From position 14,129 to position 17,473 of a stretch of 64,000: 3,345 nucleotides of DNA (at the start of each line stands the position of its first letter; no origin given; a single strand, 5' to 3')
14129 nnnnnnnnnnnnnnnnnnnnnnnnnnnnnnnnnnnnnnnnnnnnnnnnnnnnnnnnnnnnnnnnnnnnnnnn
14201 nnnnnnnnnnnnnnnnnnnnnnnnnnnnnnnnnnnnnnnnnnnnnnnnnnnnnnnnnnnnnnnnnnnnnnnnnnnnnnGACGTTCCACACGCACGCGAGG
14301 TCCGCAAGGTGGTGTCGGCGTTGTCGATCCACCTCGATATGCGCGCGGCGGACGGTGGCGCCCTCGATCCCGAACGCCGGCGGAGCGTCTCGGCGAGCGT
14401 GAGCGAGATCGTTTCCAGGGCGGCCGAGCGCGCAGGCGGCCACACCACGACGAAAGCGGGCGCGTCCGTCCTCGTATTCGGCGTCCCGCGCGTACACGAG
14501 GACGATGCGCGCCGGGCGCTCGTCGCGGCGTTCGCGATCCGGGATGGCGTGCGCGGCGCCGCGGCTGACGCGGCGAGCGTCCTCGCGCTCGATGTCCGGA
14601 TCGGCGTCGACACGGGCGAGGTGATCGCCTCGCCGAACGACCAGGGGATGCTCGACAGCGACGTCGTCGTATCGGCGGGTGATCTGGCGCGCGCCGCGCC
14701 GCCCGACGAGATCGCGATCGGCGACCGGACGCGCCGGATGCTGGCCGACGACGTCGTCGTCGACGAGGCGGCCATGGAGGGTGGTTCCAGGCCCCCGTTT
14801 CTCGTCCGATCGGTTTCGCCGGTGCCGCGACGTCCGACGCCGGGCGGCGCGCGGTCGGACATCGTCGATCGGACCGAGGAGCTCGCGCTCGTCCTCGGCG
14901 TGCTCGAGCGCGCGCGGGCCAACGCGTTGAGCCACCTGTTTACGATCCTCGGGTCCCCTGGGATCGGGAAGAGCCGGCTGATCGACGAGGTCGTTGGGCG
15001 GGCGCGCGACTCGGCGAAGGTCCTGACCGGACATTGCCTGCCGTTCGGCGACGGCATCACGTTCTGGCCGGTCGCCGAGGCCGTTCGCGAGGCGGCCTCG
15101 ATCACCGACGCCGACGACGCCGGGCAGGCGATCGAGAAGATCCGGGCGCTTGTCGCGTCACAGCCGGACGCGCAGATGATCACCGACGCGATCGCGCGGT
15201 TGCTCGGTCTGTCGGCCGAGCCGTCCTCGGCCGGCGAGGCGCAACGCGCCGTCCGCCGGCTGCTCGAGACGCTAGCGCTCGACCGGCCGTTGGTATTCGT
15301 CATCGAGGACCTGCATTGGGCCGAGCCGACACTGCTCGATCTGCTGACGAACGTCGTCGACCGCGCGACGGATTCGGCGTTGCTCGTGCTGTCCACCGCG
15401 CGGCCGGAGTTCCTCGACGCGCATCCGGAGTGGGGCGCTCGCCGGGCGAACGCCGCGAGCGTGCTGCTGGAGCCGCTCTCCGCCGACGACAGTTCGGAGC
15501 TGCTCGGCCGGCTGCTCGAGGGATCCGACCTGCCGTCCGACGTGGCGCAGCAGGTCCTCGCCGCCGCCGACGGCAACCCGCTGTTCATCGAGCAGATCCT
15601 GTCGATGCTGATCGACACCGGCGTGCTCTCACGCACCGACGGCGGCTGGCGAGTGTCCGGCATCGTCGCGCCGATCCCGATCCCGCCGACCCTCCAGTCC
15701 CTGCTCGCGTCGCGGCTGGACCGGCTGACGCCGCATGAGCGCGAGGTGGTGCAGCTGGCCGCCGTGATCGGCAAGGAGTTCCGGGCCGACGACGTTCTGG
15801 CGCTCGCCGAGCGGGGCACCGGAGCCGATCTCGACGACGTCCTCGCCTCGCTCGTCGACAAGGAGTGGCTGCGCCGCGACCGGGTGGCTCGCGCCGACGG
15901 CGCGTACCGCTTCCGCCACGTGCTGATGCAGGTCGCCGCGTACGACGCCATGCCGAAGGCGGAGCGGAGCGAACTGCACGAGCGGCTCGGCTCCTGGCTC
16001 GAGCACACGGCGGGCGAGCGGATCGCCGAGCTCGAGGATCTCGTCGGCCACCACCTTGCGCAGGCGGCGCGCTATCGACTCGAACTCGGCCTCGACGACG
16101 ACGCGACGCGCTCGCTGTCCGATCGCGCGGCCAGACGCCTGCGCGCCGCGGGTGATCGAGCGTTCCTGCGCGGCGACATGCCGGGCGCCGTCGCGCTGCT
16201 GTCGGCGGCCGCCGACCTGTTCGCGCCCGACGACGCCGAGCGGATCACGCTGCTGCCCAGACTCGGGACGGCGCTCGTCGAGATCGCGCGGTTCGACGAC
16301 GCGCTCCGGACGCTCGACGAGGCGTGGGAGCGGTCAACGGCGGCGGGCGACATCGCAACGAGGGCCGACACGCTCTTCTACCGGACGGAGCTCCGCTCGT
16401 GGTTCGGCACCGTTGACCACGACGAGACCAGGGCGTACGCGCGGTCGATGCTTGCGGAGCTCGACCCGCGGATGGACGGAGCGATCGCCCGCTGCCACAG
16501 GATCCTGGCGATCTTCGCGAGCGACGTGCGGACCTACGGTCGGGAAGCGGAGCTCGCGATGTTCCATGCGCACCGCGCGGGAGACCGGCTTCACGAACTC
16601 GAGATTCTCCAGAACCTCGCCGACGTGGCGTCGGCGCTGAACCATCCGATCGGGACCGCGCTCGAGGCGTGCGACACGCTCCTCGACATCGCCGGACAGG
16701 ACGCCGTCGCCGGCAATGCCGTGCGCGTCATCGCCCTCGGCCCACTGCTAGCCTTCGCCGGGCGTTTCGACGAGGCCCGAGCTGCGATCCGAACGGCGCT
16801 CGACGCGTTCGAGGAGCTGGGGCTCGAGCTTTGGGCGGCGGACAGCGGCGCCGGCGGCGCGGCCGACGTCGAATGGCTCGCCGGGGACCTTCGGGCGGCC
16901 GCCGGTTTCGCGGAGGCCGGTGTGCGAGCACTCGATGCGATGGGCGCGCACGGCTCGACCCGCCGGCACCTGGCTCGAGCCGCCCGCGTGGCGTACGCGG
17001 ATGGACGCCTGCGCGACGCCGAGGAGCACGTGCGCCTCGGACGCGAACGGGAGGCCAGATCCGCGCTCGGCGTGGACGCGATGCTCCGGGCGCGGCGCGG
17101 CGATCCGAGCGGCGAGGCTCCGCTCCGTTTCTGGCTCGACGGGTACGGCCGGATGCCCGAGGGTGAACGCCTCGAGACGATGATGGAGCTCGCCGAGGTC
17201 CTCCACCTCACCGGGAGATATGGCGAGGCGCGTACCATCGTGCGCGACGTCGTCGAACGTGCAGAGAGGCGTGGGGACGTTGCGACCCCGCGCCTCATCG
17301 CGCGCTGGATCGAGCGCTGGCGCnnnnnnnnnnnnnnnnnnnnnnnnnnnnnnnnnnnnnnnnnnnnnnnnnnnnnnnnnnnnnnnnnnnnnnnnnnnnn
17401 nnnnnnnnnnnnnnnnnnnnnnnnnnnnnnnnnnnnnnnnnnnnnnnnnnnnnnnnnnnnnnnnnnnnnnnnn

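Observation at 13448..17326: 1292-aa BTAD-cyclase-like-NB-ARC-TPR regulator immediately upstream of the island boundary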

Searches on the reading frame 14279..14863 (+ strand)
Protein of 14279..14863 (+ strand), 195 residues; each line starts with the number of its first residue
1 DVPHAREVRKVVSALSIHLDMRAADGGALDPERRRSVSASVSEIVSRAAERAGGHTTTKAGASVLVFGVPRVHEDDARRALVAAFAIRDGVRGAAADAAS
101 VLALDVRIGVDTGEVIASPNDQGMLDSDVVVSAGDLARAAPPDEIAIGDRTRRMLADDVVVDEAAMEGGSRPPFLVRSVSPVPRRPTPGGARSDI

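Call 24: search_solved_structures(query=A1, max_evalue=0.01, show_alignments=2)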
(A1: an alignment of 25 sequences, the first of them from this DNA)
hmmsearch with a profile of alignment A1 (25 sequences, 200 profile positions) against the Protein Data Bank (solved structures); distinct sequences matched with E-value up to 0.01: 66 (the best 60 are shown).
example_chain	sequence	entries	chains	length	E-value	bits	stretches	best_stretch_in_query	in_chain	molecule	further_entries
2w01_A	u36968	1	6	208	4.7e-32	114.3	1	11-182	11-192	ADENYLATE CYCLASE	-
6fht_A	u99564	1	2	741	4e-31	111.3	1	11-181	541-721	Bacteriophytochrome,Adenylate cyclase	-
3r5g_A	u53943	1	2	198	4.8e-26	94.7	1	9-172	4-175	CyaB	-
6sir_A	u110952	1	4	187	4.2e-16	62.3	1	15-173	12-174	Nucleotide cyclase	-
5oyh_A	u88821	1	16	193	4.6e-16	62.1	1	15-182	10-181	Nucleotide cyclase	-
6ao9_A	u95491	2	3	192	1.1e-14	57.6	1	15-178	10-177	Bacterio-rhodopsin/guanylyl cyclase 1 fusion protein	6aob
6aoa_A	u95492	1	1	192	1.3e-14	57.4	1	15-178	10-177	Bacterio-rhodopsin/guanylyl cyclase 1 fusion protein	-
8buz_A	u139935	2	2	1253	3.3e-14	56.1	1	15-177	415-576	Adenylate cyclase type 8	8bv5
3mr7_A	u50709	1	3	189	4.5e-14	55.6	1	11-171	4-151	Adenylate/guanylate cyclase/hydrolase, alpha/beta fold family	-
1wc0_A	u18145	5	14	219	3.2e-13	52.9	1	13-164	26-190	ADENYLATE CYCLASE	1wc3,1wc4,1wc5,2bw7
1wc1_A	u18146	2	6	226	5.4e-13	52.1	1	14-164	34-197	ADENYLATE CYCLASE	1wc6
1yk9_A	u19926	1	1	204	3.5e-12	49.5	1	16-183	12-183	Adenylate cyclase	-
8sl3_A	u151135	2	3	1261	3.5e-12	49.5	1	15-188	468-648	Adenylate cyclase type 5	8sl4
5o5k_A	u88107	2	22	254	3.8e-12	49.3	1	15-173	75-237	Adenylate cyclase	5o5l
4p2f_A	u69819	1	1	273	8.5e-12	48.2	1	16-183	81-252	Adenylate cyclase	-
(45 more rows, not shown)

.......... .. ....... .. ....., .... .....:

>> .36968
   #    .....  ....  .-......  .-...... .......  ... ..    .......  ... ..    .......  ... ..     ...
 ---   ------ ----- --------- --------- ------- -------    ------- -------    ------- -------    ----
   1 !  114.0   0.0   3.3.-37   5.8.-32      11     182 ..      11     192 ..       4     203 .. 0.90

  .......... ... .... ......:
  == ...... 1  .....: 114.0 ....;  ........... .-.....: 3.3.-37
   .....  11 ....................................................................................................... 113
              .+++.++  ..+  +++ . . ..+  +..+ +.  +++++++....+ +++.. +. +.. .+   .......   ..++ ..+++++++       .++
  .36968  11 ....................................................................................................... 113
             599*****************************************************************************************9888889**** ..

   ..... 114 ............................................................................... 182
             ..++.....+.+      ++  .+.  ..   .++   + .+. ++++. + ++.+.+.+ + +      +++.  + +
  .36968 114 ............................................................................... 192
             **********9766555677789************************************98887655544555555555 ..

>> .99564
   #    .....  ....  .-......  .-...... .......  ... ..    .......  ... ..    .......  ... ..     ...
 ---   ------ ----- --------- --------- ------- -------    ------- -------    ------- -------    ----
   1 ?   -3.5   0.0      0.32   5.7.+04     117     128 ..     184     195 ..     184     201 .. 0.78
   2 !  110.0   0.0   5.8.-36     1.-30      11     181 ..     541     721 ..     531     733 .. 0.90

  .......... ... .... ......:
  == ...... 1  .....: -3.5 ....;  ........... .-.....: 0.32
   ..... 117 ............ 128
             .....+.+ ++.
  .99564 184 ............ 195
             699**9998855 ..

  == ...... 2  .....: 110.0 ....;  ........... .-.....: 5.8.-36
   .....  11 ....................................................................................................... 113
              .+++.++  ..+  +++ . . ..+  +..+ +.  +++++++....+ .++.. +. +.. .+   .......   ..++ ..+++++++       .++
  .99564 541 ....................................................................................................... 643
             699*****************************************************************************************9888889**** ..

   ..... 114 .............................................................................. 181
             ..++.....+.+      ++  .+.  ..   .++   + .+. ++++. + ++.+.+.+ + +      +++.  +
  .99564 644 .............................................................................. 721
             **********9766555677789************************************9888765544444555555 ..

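Call 25: search_solved_structures(query=window:14279-14863:+, max_evalue=10, show_alignments=2)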
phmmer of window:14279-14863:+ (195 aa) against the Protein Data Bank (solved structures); distinct sequences matched with E-value up to 10: 7.
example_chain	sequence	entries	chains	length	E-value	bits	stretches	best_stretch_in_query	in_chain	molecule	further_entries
2w01_A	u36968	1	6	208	0.027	17.9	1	52-118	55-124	ADENYLATE CYCLASE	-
6sir_A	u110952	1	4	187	0.13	15.7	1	49-160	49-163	Nucleotide cyclase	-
6fht_A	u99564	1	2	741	0.14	15.5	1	53-117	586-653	Bacteriophytochrome,Adenylate cyclase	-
5oyh_A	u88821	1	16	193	0.23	14.9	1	49-160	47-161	Nucleotide cyclase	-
3mr7_A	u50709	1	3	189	0.32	14.4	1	43-159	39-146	Adenylate/guanylate cyclase/hydrolase, alpha/beta fold family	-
1ybt_A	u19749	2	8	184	0.32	14.4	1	85-156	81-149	hydrolase, alpha/beta hydrolase fold family | lipJ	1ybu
4gni_A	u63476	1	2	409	0.64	13.4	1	38-134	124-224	Putative heat shock protein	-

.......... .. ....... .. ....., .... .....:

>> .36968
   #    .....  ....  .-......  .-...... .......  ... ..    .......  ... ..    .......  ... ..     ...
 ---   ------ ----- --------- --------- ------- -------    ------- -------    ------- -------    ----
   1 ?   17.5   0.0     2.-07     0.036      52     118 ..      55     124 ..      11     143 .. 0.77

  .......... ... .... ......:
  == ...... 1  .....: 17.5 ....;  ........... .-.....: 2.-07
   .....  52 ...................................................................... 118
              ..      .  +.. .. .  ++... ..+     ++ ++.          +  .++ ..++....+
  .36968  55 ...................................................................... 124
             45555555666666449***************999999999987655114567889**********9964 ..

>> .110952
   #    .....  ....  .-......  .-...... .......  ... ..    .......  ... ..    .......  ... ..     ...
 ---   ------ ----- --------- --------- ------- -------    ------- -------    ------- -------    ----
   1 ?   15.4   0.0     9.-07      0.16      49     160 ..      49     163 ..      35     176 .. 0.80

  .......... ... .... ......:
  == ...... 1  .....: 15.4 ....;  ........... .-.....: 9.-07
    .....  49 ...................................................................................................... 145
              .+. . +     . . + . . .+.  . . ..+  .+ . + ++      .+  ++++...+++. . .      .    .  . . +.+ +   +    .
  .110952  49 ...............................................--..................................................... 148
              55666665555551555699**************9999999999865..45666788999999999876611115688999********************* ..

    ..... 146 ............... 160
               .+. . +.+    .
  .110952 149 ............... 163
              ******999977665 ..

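Call 37: predict_structure(alignment_id=A2)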
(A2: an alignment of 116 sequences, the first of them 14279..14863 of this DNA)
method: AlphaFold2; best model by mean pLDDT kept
length: 195 residues; sequences in the alignment: 116
mean_pLDDT: 89.6   pTM: 0.85
mean pLDDT of the five models: 89.6, 89.0, 88.7, 88.3, 88.1
residues with pLDDT >= 90: 142; 70-90: 35; 50-70: 15; < 50: 3
segments of 3 or more residues with pLDDT < 50: none
pLDDT, mean of each block of 10 residues (from residue 1): 68 96 96 95 97 91 90 93 98 95 97 88 78 96 97 95 85 94 72 50
secondary structure, 60 per line:
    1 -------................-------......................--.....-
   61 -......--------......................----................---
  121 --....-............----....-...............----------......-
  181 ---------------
elements in order: E8-23 H31-52 E55-59 E62-67 H76-97 E102-117 H123-126 H128-139 E144-147 H149-158 E159-163 E174-179

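Call 41: fold_search(model_id=the predicted structure, library=pdb)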
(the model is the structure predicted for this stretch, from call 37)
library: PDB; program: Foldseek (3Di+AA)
matches with E <= 10: 858; with E <= 0.001: 185
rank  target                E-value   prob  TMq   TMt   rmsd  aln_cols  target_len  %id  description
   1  3r5g_B                1.2e-10  1.00  0.69  0.69   4.6       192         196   20  Crystal structure of the adenylyl cyclase CyaB from P. aeruginosa (released 2012-01-11)
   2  1wc0_B                2.5e-10  1.00  0.69  0.69   4.4       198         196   15  Soluble adenylyl cyclase CyaC from S. platensis in complex with alpha, beta-methylene-ATP (released 2004-12-20)
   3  6fht_B                2.7e-10  1.00  0.72  0.21   4.8       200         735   18  Crystal structure of an artificial phytochrome regulated adenylate/guanylate cyclase in its dark adapted Pr form (released 2018-04-18)
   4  5oyh_O                2.8e-10  1.00  0.65  0.70   4.8       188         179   19  crystal structure of the catalytic core of a rhodopsin-guanylyl cyclase with converted specificity in complex with ATP (released 2018-06-06)
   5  5oyh_M                3.6e-10  1.00  0.67  0.72   4.2       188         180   19  crystal structure of the catalytic core of a rhodopsin-guanylyl cyclase with converted specificity in complex with ATP (released 2018-06-06)
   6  6fht_A                3.8e-10  1.00  0.71  0.21   4.5       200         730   18  Crystal structure of an artificial phytochrome regulated adenylate/guanylate cyclase in its dark adapted Pr form (released 2018-04-18)
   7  1wc3_B                3.8e-10  1.00  0.66  0.66   4.6       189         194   15  Soluble adenylyl cyclase CyaC from S. platensis in complex with alpha, beta-methylene-ATP and Strontium (released 2004-12-20)
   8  6sir_A                6.6e-10  1.00  0.67  0.71   4.4       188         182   18  Crystal structure of the guanylate cyclase domain of RhGC from Catenaria anguillulae in complex with GTP (released 2019-12-18)
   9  5oyh_N                7.0e-10  1.00  0.64  0.69   4.8       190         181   18  crystal structure of the catalytic core of a rhodopsin-guanylyl cyclase with converted specificity in complex with ATP (released 2018-06-06)
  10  2w01_C                8.3e-10  1.00  0.68  0.66   4.4       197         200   19  Crystal structure of the guanylyl cyclase Cya2 (released 2008-09-30)
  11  3r5g_A                8.3e-10  1.00  0.66  0.66   5.0       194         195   20  Crystal structure of the adenylyl cyclase CyaB from P. aeruginosa (released 2012-01-11)
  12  5oyh_E                8.3e-10  1.00  0.64  0.68   4.8       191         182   19  crystal structure of the catalytic core of a rhodopsin-guanylyl cyclase with converted specificity in complex with ATP (released 2018-06-06)
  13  2bw7_B                8.8e-10  1.00  0.66  0.67   4.6       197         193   16  A novel mechanism for adenylyl cyclase inhibition from the crystal structure of its complex with catechol estrogen (released 2005-07-20)
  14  5oyh_P                8.8e-10  1.00  0.66  0.72   4.4       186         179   20  crystal structure of the catalytic core of a rhodopsin-guanylyl cyclase with converted specificity in complex with ATP (released 2018-06-06)
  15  2w01_D                9.4e-10  1.00  0.71  0.70   4.2       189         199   20  Crystal structure of the guanylyl cyclase Cya2 (released 2008-09-30)
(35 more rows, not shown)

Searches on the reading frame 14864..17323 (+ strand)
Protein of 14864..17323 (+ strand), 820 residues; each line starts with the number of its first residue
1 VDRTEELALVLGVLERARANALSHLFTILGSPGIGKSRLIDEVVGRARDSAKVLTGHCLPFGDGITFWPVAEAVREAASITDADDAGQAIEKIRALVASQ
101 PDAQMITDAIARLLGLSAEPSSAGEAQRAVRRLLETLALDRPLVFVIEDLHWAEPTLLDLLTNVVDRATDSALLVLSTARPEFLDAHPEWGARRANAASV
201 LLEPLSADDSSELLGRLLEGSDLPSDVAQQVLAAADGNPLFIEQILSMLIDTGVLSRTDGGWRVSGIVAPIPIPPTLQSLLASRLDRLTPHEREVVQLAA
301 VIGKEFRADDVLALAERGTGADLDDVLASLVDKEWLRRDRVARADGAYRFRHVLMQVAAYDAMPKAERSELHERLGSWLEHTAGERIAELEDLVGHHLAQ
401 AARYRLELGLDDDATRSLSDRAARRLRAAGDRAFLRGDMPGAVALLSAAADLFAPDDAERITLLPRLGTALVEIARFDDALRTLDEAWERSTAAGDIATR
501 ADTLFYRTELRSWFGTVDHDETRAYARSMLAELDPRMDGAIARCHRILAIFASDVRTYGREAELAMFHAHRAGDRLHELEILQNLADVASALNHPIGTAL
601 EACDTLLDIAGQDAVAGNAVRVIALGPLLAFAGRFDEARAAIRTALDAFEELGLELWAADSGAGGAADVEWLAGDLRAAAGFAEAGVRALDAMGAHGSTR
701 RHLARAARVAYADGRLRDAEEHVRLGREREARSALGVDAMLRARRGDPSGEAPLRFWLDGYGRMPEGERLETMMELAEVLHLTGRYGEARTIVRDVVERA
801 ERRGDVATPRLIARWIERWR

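Call 76: predict_structure(alignment_id=A7)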
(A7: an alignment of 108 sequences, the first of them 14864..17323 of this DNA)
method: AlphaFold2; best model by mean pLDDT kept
length: 820 residues; sequences in the alignment: 108
mean_pLDDT: 92.9   pTM: 0.72
mean pLDDT of the five models: 92.9, 92.7, 92.6, 92.6, 90.8
residues with pLDDT >= 90: 646; 70-90: 159; 50-70: 15; < 50: 0
segments of 3 or more residues with pLDDT < 50: none
pLDDT, mean of each block of 10 residues (from residue 1): 90 96 96 92 95 94 78 97 95 97 95 88 84 95 97 91 91 97 86 87 91 91 85 88 89 87 78 75 91 96 93 84 91 86 74 88 96 96 91 96 97 97 96 86 93 96 96 91 97 97 96 94 97 97 97 95 98 93 96 96 97 93 98 98 95 90 97 98 98 94 97 97 95 94 96 93 90 97 97 97 97 91
secondary structure, 60 per line:
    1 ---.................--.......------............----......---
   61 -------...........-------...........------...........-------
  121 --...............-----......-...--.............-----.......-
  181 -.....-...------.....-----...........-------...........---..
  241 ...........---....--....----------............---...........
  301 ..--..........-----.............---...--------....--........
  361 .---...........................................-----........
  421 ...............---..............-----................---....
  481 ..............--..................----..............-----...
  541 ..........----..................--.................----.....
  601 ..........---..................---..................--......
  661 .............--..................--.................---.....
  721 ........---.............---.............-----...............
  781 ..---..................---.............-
elements in order (helices of 4 or more, strands of 3 or more residues): H4-20 E23-29 H36-47 E52-57 H68-78 H86-96 H103-113 H123-137 E143-148 H155-167 E173-179 H182-186 E197-201 H207-217 H225-235 H239-251 E255-258 E261-264 H275-286 H290-302 E305-307 H308-314 H320-332 E336-338 E347-350 H353-361 H365-407 H413-435 H439-452 H458-473 H477-494 H497-514 H519-532 H538-550 H555-572 H575-591 H596-610 H614-631 H635-652 H655-673 H676-693 H696-712 H716-728 H732-744 H748-760 H766-782 H786-803 H807-819

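Call 81: fold_search(model_id=the predicted structure, library=pdb)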
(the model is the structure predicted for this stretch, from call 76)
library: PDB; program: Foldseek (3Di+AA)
matches with E <= 10: 1660; with E <= 0.001: 190
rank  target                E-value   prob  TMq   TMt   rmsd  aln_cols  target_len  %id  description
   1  6mfv_A                2.2e-11  1.00  0.27  0.32  24.8       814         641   13  Crystal structure of the Signal Transduction ATPase with Numerous Domains (STAND) protein with a tetratricopeptide rep (released 2019-02-20)
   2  8dgc_A                1.2e-09  1.00  0.26  0.13  23.8       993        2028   12  Avs3 bound to phage PhiV-1 terminase (released 2022-08-03)
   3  9zjs_A                1.9e-08  1.00  0.17  0.14  22.7       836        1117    9  Human sterile alpha motif domain-containing protein 9 (SAMD9), asymmetric dimer "shell" shape (released 2026-02-25)
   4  4m9s_B                1.5e-07  1.00  0.29  0.43   8.1       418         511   14  crystal structure of CED-4 bound CED-3 fragment (released 2013-10-23)
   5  9zjv_A                2.7e-07  1.00  0.17  0.13  23.0       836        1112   10  Human sterile alpha motif domain-containing protein 9 (SAMD9), asymmetric dimer "wing" shape (released 2026-02-25)
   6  9zjr                  7.5e-07  1.00  0.18  0.14  22.6       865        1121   10  Human sterile alpha motif domain-containing protein 9 (SAMD9), monomer (released 2026-02-25)
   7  9qlv_A                1.6e-06  1.00  0.27  0.27   8.1       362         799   15  Cryo-EM structure of Arabidopsis TIR-NLR WRR4A tetramer in complex with effector CCG40 (released 2026-04-08)
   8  5a7d_F                4.7e-06  1.00  0.16  0.33  15.5       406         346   17  Tetrameric assembly of LGN with Inscuteable (released 2016-08-03)
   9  3sf4_A                4.9e-06  1.00  0.22  0.43  10.7       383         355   17  Crystal structure of the complex between the conserved cell polarity proteins Inscuteable and LGN (released 2011-11-23)
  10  5a7d_H                4.9e-06  1.00  0.16  0.32  15.7       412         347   16  Tetrameric assembly of LGN with Inscuteable (released 2016-08-03)
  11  5a6c_A                5.2e-06  1.00  0.26  0.49   7.3       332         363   17  Concomitant binding of Afadin to LGN and F-actin directs planar spindle orientation (released 2015-12-30)
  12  9lq2_B                6.9e-06  1.00  0.17  0.20  16.3       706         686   11  Structure of human dimeric NLRP7-TCL1A complex (released 2025-12-10)
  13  5a7d_C                7.2e-06  1.00  0.20  0.38  10.7       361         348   17  Tetrameric assembly of LGN with Inscuteable (released 2016-08-03)
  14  4a1s_B                7.4e-06  1.00  0.18  0.35  12.2       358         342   16  Crystallographic structure of the Pins:Insc complex (released 2012-03-28)
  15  9rtt_Q                8.0e-06  1.00  0.27  0.25  23.6       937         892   11  Activated Elongation Complex with IWS1 and ELOF1 (released 2025-09-03)
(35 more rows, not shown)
